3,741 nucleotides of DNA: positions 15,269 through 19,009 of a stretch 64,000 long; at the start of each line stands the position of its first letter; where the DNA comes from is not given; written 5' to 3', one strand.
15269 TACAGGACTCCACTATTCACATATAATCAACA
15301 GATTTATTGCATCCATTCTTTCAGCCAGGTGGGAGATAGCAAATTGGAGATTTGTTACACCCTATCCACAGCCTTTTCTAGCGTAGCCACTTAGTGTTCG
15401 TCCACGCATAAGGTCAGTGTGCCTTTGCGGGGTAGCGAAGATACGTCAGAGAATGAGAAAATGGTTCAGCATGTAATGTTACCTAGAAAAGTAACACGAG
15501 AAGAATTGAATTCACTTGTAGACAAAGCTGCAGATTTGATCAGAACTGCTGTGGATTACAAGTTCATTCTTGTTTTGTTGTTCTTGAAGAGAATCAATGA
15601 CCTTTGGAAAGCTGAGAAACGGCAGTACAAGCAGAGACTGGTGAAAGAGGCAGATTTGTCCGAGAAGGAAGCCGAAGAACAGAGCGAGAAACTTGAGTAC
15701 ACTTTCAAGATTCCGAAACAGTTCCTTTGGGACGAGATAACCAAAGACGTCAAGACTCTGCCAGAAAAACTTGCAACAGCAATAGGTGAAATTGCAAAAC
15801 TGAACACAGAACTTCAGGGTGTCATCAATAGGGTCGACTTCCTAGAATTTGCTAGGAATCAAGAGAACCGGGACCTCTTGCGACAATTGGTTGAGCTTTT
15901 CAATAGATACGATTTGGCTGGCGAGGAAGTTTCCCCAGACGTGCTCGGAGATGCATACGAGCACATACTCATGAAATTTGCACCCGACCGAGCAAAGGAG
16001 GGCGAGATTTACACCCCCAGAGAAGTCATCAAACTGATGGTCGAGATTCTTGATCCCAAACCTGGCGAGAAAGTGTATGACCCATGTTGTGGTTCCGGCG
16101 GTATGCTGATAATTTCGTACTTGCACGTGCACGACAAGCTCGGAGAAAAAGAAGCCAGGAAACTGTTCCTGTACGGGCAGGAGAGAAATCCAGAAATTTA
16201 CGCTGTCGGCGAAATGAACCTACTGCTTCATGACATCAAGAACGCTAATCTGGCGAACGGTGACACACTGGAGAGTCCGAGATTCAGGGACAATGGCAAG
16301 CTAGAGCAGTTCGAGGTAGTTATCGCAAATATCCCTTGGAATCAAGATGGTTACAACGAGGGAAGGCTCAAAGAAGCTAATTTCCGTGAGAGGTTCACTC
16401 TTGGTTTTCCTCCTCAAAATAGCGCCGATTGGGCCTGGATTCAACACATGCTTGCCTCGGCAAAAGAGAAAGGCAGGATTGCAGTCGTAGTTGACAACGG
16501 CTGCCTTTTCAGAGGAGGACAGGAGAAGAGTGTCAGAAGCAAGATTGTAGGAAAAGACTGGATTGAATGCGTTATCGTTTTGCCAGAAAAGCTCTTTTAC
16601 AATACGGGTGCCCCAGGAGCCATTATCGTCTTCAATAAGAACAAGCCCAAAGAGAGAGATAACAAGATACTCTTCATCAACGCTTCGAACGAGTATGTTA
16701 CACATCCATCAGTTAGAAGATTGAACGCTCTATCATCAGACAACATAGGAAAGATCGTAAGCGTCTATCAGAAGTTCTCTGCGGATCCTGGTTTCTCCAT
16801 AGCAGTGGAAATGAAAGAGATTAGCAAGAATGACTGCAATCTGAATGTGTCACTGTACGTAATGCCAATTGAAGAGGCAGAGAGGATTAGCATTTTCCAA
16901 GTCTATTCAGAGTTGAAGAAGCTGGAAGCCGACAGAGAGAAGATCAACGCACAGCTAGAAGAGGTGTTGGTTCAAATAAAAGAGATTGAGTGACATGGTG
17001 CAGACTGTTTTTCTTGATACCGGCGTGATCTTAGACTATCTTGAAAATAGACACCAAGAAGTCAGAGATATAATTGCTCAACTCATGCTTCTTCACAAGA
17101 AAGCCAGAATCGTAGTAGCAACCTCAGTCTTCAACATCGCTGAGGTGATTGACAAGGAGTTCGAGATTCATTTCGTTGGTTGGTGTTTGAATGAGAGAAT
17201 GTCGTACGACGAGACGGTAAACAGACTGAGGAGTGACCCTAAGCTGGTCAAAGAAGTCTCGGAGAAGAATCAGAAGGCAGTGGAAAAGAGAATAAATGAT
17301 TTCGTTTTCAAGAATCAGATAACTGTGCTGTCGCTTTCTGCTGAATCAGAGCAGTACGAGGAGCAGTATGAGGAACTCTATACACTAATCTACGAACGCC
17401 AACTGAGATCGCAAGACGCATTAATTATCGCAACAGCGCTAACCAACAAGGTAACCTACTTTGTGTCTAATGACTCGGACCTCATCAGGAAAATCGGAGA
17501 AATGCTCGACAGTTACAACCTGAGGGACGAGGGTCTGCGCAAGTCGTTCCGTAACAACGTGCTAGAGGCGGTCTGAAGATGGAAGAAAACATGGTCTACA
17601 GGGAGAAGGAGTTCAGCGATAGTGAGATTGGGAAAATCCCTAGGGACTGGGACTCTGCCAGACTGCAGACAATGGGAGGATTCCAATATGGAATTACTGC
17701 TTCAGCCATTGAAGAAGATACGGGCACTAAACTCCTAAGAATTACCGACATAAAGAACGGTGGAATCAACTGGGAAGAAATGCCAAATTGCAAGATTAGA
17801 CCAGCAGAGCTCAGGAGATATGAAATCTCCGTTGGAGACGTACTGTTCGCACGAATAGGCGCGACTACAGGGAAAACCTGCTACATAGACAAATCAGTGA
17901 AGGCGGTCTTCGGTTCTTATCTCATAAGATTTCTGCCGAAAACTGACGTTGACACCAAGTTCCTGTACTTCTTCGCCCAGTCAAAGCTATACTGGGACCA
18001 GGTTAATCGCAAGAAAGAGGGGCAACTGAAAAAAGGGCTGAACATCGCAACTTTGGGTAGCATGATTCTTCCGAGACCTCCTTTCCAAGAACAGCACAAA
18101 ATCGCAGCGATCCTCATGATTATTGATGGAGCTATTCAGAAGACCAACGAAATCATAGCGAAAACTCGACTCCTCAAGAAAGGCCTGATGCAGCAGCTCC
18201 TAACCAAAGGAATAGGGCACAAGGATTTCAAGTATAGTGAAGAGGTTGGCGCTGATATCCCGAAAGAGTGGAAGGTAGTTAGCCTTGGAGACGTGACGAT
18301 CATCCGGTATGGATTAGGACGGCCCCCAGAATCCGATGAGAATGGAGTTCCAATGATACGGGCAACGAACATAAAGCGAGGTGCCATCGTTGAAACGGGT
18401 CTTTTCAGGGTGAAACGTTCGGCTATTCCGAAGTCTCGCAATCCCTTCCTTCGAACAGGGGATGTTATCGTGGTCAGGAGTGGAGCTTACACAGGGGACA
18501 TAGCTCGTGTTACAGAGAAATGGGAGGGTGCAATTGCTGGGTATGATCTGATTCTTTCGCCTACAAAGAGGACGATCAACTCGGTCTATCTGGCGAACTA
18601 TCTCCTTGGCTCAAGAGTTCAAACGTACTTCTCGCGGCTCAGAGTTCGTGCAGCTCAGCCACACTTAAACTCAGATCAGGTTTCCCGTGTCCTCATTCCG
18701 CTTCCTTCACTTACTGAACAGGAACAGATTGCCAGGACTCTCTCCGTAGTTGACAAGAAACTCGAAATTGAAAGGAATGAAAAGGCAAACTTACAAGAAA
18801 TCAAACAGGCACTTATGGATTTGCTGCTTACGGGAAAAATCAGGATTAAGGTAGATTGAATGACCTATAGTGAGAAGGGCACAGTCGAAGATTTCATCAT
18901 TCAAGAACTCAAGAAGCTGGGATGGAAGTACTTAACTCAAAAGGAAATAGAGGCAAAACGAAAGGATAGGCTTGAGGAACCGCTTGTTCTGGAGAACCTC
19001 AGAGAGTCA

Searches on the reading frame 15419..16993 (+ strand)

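Call 6: search_protein_families(library=pfam, proteins=[window:15419-16993:+], max_evalue=0.01)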
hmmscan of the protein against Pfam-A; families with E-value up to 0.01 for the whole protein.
window:15419-16993:+ (524 aa): 4 families
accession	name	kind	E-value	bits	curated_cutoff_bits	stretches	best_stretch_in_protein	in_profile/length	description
PF02384.22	N6_Mtase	-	9.1e-106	354.1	20.4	1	172-488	2-310/311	N-6 DNA Methylase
PF12161.14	HsdM_N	-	2.3e-15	57.8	24.5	1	30-161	1-135/135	HsdM N-terminal domain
PF01170.24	UPF0020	-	0.00039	20.6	22.3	1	207-307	20-131/197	RMKL-like, methyltransferase domain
PF11599.14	AviRa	-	0.0027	17.6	25.7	1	202-236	37-73/232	RRNA methyltransferase AviRa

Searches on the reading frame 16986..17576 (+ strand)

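Call 6: search_protein_families(library=pfam, proteins=[window:16986-17576:+], max_evalue=0.01)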
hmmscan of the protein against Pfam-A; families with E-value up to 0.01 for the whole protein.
window:16986-17576:+ (196 aa): 1 family
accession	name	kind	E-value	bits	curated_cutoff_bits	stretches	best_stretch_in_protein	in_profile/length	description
PF01850.27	PIN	-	1.6e-08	35.6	23.6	1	124-168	73-116/120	PIN domain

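Call 85: search_protein_families(library=padloc, proteins=[window:16986-17576:+], max_evalue=0.01)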
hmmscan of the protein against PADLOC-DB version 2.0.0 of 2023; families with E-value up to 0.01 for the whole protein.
window:16986-17576:+ (196 aa): 0 families

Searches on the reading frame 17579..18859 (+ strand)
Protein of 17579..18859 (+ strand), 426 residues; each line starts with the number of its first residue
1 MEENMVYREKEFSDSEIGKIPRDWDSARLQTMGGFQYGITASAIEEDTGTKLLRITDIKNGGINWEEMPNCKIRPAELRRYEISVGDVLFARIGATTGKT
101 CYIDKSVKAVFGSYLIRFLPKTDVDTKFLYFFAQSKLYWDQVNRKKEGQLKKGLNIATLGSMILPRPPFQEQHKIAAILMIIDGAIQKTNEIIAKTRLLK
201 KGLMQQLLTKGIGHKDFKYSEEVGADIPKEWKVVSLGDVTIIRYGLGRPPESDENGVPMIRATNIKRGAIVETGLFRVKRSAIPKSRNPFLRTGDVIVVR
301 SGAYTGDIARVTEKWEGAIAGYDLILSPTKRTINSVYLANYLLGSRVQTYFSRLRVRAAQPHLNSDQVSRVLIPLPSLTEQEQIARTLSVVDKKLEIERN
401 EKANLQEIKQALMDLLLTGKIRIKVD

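Call 6: search_protein_families(library=pfam, proteins=[window:17579-18859:+], max_evalue=0.01)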
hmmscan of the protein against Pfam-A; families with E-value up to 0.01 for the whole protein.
window:17579-18859:+ (426 aa): 1 family
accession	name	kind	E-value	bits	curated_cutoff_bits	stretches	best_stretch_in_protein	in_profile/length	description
PF01420.25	Methylase_S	-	7.1e-32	111.4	22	2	228-406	1-167/168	Type I restriction modification DNA specificity domain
